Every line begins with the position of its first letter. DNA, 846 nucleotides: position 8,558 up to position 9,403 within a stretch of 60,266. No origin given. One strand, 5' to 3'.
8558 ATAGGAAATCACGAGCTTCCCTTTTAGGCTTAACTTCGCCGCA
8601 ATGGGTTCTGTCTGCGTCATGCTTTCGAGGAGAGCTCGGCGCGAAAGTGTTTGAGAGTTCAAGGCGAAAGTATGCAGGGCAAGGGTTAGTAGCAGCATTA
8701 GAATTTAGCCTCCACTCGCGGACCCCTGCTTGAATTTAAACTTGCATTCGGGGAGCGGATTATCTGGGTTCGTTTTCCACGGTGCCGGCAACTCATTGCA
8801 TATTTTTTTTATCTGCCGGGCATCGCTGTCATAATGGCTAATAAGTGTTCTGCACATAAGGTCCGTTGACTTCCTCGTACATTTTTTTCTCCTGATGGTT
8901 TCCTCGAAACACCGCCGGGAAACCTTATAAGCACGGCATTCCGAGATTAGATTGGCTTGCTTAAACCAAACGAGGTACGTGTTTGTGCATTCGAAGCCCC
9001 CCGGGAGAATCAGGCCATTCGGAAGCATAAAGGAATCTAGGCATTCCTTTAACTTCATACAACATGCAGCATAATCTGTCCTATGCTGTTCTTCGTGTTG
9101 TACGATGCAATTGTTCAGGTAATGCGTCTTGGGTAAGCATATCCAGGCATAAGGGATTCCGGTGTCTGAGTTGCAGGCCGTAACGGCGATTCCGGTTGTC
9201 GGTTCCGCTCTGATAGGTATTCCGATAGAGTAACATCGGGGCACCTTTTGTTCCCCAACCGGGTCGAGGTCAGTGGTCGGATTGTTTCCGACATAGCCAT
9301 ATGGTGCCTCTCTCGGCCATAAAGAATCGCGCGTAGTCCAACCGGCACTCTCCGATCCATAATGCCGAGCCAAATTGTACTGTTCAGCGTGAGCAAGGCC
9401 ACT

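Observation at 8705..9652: Core-only (orphan) Rhs protein ending in an unrecognised Cys-rich HExxH domain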

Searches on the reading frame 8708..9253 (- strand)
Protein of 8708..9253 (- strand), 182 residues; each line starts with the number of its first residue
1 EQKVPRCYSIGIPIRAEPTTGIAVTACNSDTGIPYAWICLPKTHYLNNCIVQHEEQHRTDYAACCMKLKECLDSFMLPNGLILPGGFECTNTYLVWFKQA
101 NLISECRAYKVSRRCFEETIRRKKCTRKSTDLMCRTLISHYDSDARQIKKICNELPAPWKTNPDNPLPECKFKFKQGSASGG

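Call 9: find_homologous_proteins(query=window:8708-9253:-, max_evalue=0.01)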
Query window:8708-9253:- (182 aa): 1 proteins with E <= 0.01 among 8 candidates.
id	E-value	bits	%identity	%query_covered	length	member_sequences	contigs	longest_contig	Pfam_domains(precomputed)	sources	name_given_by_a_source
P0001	1.3e-124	431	100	100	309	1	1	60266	-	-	-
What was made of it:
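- Checked: The database gene call P0001 is also 309 aa (call 9).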

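Call 19: search_protein_representatives(protein=window:8708-9253:-)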
Query: 182 residues. Proteins with E-value up to 0.001 (for the whole library): 52; up to 1e-10: 2; up to 1e-30: 0. The best 52 are listed.
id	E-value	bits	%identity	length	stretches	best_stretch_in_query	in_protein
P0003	2.6e-12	63.3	37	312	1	20-153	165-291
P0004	6.4e-11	58.8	39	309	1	10-168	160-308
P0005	5.1e-10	55.8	30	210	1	22-168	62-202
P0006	8.5e-09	51.8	35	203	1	24-168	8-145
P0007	2.3e-08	50.5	36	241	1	17-153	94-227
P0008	8.8e-08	48.5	36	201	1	21-125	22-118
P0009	2.4e-07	47.1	33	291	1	22-155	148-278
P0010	5.1e-07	46.0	36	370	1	9-157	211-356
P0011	5.9e-07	45.8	35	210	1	5-141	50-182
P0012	9.2e-07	45.2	48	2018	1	155-182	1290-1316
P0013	1.4e-06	44.6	32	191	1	21-152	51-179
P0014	1.5e-06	44.5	32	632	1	15-154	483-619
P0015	3.8e-06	43.2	27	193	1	22-160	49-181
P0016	4.4e-06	43.0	34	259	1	20-121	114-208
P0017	5.1e-06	42.8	33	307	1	23-158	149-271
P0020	1.7e-05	41.0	32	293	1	25-146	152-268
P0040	2.2e-04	37.4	29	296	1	19-164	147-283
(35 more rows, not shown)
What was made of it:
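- Tip family: 52 representatives, about 50 of them real relatives, with best E=2.6e-12 (call 19).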

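Call 26: find_homologous_proteins(query=A3, max_evalue=0.001)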
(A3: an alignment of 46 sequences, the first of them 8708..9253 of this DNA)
Query A3 (46 sequences) (182 aa, profile of the alignment): 15 proteins with E <= 0.001 among 442 candidates.
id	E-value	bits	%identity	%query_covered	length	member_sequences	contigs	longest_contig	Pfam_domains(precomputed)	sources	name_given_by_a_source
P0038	2.7e-38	150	26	75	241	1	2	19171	-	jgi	jgi:hypothetical protein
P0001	2.3e-31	127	100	100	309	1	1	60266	-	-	-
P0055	8.0e-30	122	27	52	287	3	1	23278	-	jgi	-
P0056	2.4e-28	117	28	66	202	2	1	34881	-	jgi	jgi:hypothetical protein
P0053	3.8e-27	113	26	63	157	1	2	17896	-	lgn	-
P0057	4.3e-27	113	27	60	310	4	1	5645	-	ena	-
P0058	5.1e-27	113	23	60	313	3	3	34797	-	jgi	jgi:hypothetical protein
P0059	1.7e-25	108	27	52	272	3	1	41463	-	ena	-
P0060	4.1e-25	107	34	58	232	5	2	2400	-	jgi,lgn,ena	jgi:hypothetical protein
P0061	9.6e-25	106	28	64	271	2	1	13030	-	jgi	jgi:hypothetical protein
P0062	5.1e-24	103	22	66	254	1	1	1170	-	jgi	jgi:hypothetical protein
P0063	5.9e-24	103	25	76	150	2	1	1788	-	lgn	-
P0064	9.5e-24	102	23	84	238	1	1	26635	-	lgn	-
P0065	1.1e-13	70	25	34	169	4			-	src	-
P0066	4.6e-12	64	25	40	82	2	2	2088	-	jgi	jgi:hypothetical protein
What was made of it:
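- Tried and rejected: A profile search there found only 15 unnamed proteins (call 26).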

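Call 29: find_encoding_contigs(protein=P0040, flank=8000, max_places=4)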
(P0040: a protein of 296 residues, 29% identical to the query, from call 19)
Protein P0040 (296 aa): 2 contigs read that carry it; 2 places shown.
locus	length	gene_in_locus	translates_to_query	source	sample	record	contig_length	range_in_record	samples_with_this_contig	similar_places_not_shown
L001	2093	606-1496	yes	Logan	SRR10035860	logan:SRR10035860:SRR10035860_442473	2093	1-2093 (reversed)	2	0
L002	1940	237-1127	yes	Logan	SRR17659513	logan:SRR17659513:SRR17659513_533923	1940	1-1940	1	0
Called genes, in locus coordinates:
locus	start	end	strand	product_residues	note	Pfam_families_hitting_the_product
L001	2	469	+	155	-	?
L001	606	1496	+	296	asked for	-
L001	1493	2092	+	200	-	?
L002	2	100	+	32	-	?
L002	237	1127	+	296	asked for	-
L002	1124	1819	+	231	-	-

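Call 32: find_encoding_contigs(protein=P0020, flank=8000, max_places=4)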
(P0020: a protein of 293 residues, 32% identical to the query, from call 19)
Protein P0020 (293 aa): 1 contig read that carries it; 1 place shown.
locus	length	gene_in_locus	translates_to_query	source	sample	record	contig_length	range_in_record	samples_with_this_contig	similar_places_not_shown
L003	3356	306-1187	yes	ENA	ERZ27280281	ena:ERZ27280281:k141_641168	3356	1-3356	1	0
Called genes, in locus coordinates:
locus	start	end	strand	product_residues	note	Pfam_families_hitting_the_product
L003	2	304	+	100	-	?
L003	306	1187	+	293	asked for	-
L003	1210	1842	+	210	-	-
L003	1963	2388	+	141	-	-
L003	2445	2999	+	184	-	-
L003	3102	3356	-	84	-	?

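Call 36: find_encoding_contigs(protein=P0003, flank=10000, max_places=4)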
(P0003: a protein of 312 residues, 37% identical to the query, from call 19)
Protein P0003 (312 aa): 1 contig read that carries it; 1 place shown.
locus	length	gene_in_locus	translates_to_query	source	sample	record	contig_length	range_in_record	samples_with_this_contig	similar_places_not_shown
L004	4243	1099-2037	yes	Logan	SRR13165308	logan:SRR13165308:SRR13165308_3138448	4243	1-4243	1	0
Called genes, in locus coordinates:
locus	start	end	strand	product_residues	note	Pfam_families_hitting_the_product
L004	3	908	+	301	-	?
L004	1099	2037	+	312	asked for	PF25023:TEN_YD-shell (weak)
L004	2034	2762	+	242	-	-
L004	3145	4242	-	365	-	?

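Call 37: find_encoding_contigs(protein=P0009, flank=10000, max_places=4)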
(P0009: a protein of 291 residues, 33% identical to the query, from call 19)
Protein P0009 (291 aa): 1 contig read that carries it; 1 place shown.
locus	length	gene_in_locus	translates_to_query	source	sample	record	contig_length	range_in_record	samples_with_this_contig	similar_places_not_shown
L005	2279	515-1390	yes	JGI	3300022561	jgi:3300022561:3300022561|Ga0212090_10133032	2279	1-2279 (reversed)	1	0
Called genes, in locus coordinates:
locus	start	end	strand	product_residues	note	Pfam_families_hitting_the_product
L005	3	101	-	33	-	?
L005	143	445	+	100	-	-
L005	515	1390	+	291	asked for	-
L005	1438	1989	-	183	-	PF00665:rve, PF13683:rve_3, PF13333:rve_2 (weak)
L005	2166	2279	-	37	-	?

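Call 38: predict_structure(alignment_id=A3)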
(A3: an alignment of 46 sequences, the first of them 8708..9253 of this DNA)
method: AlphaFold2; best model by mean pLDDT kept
length: 182 residues; sequences in the alignment: 46
mean_pLDDT: 90.8   pTM: 0.86
mean pLDDT of the five models: 90.8, 90.2, 89.7, 89.2, 89.2
residues with pLDDT >= 90: 143; 70-90: 24; 50-70: 9; < 50: 6
segments of 3 or more residues with pLDDT < 50: 179-182
pLDDT, mean of each block of 10 residues (from residue 1): 73 73 93 94 83 97 97 95 94 96 98 98 97 95 98 96 94 72 40
secondary structure, 60 per line:
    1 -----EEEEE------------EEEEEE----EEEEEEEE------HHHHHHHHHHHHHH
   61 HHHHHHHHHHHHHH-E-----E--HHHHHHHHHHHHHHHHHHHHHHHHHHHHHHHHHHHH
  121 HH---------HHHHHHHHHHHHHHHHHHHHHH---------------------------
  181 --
elements in order: E6-10 E23-28 E33-40 H47-74 H85-122 H132-153
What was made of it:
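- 8927..8941 (-): ECRAY (tip residues 105-109) on predicted helix 85-122. E105 is the candidate third metal ligand and Y109 the candidate transition-state residue. Helix assignment is from call 38.
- AlphaFold model with pLDDT 90.8 and pTM 0.86, placing HExxH and ECxAY on consecutive long helices (call 38). The i/i+4 spacing on two consecutive helices fits a metal centre (call 38).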

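Call 43: fold_search(model_id=the predicted structure, library=pdb)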
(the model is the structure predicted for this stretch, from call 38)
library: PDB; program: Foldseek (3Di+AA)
matches with E <= 10: 261; with E <= 0.001: 0
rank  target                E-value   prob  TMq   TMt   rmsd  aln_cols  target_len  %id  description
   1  9clb_B                6.0e-01  0.35  0.29  0.38   8.9       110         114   17  Crystal structure of Bak bound to the inhibitory aBAK (released 2025-07-16)
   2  9bqx_A                6.7e-01  0.33  0.28  0.22  23.2       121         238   11  Membrane-bound AMPH-1 tube in the presence of GTP (released 2025-05-14)
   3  1x90_A                1.2e+00  0.28  0.25  0.31  18.0       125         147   10  Crystal structure of mutant form B of a pectin methylesterase inhibitor from Arabidopsis (released 2004-12-28)
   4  9clb_F                1.2e+00  0.25  0.29  0.38   9.0       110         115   17  Crystal structure of Bak bound to the inhibitory aBAK (released 2025-07-16)
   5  2dq3_A                1.4e+00  0.09  0.21  0.11  11.9       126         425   14  Crystal structure of aq_298 (released 2007-06-05)
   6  1x8z_A                1.5e+00  0.20  0.25  0.30  18.0       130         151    8  Crystal structure of a pectin methylesterase inhibitor from Arabidopsis thaliana (released 2004-12-28)
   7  8eja_A                1.5e+00  0.16  0.24  0.34   9.3       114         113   18  Computational design of potent and selective inhibitors of Bak and Bax (released 2024-03-20)
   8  4bne_A                1.5e+00  0.13  0.23  0.15  38.8       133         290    8  Pacsin2 Interacts with Membranes and Actin-Filaments (released 2014-05-14)
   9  1x91                  1.6e+00  0.21  0.25  0.30  17.3       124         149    9  Crystal structure of mutant form A of a pectin methylesterase inhibitor from Arabidopsis (released 2004-12-28)
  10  9clb_D                1.6e+00  0.20  0.29  0.39   8.9       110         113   17  Crystal structure of Bak bound to the inhibitory aBAK (released 2025-07-16)
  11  6he3_A                1.6e+00  0.08  0.15  0.09   9.5        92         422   14  Pseudomonas aeruginosa Seryl-tRNA Synthetase in Complex with 5'-O-(N-(L-seryl)-sulfamoyl)cytidine (released 2019-12-04)
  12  1x8z_B                1.7e+00  0.21  0.27  0.32  17.7       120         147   11  Crystal structure of a pectin methylesterase inhibitor from Arabidopsis thaliana (released 2004-12-28)
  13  4bne_B                1.7e+00  0.12  0.23  0.15  38.9       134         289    9  Pacsin2 Interacts with Membranes and Actin-Filaments (released 2014-05-14)
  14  9teo_A                1.7e+00  0.08  0.23  0.11  18.5       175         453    9  PhiC31 excisive synapse: P'-bound subregion (released 2026-02-11)
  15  8eja_B                1.8e+00  0.16  0.27  0.37   9.1       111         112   18  Computational design of potent and selective inhibitors of Bak and Bax (released 2024-03-20)
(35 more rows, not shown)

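Call 54: fold_search(model_id=the predicted structure, library=viral)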
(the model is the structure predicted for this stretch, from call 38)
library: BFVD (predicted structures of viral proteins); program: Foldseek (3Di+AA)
matches with E <= 10: 346; with E <= 0.001: 0
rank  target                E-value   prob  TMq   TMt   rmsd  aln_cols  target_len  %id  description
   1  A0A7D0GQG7            4.7e-01  0.12  0.22  0.20  16.4       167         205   10  (no name in the UniProt tables at hand)
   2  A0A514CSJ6            5.3e-01  0.72  0.35  0.54   6.1       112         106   11  Uncharacterized protein [Achromobacter phage Motura]
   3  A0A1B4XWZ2            5.9e-01  0.10  0.19  0.18  19.4       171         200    8  Uncharacterized protein [Tenacibaculum phage pT24]
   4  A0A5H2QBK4            6.2e-01  0.08  0.16  0.19  19.9       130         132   13  (no name in the UniProt tables at hand)
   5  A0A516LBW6            7.8e-01  0.21  0.26  0.32  17.7       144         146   15  (no name in the UniProt tables at hand)
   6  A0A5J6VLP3            8.2e-01  0.10  0.18  0.17  18.2       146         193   14  Uncharacterized protein [Megaviridae environmental sample]
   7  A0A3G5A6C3            9.2e-01  0.11  0.18  0.15  10.3       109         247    8  RING-type domain-containing protein [Hyperionvirus sp.]
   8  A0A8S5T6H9            9.7e-01  0.12  0.21  0.28  12.4       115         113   16  bAvd-like domain-containing protein [Myoviridae sp. ctgXa1]
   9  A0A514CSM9            1.0e+00  0.08  0.19  0.18  12.5       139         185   12  Uncharacterized protein [Achromobacter phage Motura]
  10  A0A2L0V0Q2            1.2e+00  0.14  0.24  0.34  12.7       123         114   15  Uncharacterized protein [Agrobacterium phage Atu_ph07]
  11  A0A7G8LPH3            1.2e+00  0.14  0.23  0.27  19.5       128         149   14  (no name in the UniProt tables at hand)
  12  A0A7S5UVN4            1.3e+00  0.16  0.28  0.09  15.1       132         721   11  Uncharacterized protein [Rhizobium phage RHph_N38]
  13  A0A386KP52            1.3e+00  0.07  0.16  0.19  17.2       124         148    7  Uncharacterized protein [Microbacterium phage ValentiniPuff]
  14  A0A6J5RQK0            1.5e+00  0.10  0.21  0.30  11.4       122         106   16  Uncharacterized protein [uncultured Caudovirales phage]
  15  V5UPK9                1.7e+00  0.44  0.29  0.48   7.5        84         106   13  DUF1140 protein [Enterococcus phage IME_EF3]
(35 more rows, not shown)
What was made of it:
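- On Zincin / gluzincin metallopeptidase: Foldseek against PDB gives best E=0.6 and TM below 0.3, and BFVD gives best E=0.47 (calls 43, 54).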

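Call 55: search_solved_structures(query=A3, max_evalue=10, show_alignments=2)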
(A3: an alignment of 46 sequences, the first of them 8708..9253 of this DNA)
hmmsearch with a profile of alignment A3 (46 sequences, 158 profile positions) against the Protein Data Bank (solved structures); distinct sequences matched with E-value up to 10: 1.
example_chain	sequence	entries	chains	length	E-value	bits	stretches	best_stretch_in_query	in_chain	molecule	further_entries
6gfo_E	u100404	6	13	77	0.57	13.6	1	62-94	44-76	CP12 polypeptide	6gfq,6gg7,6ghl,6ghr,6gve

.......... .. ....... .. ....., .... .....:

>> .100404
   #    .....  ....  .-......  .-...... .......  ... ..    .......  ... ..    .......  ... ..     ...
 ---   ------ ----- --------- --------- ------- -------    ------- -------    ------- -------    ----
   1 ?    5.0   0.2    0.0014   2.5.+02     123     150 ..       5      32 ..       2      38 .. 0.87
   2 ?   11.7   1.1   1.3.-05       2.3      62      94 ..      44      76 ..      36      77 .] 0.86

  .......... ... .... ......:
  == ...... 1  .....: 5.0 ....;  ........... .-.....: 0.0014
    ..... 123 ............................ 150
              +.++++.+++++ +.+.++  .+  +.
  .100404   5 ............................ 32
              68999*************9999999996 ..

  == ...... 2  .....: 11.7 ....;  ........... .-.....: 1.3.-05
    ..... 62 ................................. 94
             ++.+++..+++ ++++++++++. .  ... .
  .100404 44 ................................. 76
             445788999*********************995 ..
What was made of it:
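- Tried and rejected: A PDB profile search gave only a chance CP12 hit at E=0.57 (call 55).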

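Call 56: search_protein_families(library=ncbifam, alignment_id=A3, max_evalue=0.1)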
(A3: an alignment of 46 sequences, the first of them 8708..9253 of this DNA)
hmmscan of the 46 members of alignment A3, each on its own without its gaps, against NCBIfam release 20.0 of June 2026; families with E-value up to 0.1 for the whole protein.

A. member 1, window:8708-9253:- (182 aa): 0 families

B. families by the number of members that match (of 46 scanned): 8 families
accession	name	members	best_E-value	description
TIGR01597.1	PYST-B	1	0.0041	Plasmodium yoelii subtelomeric family PYST-B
TIGR01577.1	oligosac_amyl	1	0.0047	oligosaccharide amylase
NF002253.0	PRK01177.1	1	0.0094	hypothetical protein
NF007838.0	PRK10550.1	1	0.0095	tRNA dihydrouridine(16) synthase DusC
NF041253.1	blaPenN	1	0.024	PEN-N family class A beta-lactamase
NF038148.1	lanti_IV_SflA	1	0.033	SflA family class IV lanthipeptide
TIGR01803.1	CM-like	1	0.037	chorismate mutase family protein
NF005477.0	PRK07078.1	1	0.051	hypothetical protein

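Call 60: find_encoding_contigs(protein=P0059, flank=10000, max_places=2)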
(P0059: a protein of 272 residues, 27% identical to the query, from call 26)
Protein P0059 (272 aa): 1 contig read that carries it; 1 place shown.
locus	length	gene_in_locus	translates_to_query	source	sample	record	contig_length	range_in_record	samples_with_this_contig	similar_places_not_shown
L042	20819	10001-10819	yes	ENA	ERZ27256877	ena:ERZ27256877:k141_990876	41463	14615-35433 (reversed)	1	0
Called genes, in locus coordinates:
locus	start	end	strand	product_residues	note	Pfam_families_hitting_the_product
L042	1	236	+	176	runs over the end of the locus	PF06841:Phage_T4_gp19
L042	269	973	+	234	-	PF12322:T4_baseplate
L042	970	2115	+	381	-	-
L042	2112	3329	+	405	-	PF14065:Pvc16_N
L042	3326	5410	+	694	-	PF22977:WHD, PF00004:AAA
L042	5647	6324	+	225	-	PF13699:eCIS_core (weak)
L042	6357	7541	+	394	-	PF13699:eCIS_core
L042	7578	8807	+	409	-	PF13699:eCIS_core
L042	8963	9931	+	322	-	PF13699:eCIS_core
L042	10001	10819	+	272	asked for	-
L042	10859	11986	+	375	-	PF13699:eCIS_core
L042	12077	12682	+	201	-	-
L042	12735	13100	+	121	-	-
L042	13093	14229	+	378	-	-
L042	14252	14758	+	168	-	PF04717:Phage_base_V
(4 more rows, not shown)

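Call 61: find_encoding_contigs(protein=P0058, flank=10000, max_places=2)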
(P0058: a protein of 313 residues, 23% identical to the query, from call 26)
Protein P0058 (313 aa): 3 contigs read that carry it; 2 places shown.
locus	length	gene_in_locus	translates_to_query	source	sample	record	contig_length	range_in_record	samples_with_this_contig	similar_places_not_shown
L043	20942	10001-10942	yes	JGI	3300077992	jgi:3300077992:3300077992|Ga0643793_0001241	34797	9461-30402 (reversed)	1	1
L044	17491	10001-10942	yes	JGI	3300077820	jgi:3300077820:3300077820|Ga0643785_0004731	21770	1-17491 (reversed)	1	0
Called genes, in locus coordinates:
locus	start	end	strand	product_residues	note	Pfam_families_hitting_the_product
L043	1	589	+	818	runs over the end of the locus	PF17482:Phage_sheath_1C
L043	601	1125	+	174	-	PF06841:Phage_T4_gp19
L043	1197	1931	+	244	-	PF12322:T4_baseplate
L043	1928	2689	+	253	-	-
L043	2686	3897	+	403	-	PF14065:Pvc16_N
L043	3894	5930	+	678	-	PF22977:WHD, PF00004:AAA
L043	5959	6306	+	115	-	-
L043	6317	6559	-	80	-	-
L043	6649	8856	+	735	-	PF13699:eCIS_core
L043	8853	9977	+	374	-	PF13699:eCIS_core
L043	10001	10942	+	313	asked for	-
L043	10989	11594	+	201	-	-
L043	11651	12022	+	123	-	-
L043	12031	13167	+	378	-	-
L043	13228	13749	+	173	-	PF04717:Phage_base_V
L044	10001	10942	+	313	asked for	-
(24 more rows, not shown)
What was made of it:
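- Tip-family genes P0058 and P0059 lie among eCIS_core genes, between the AAA ATPase and the spike of eCIS clusters (calls 60, 61).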
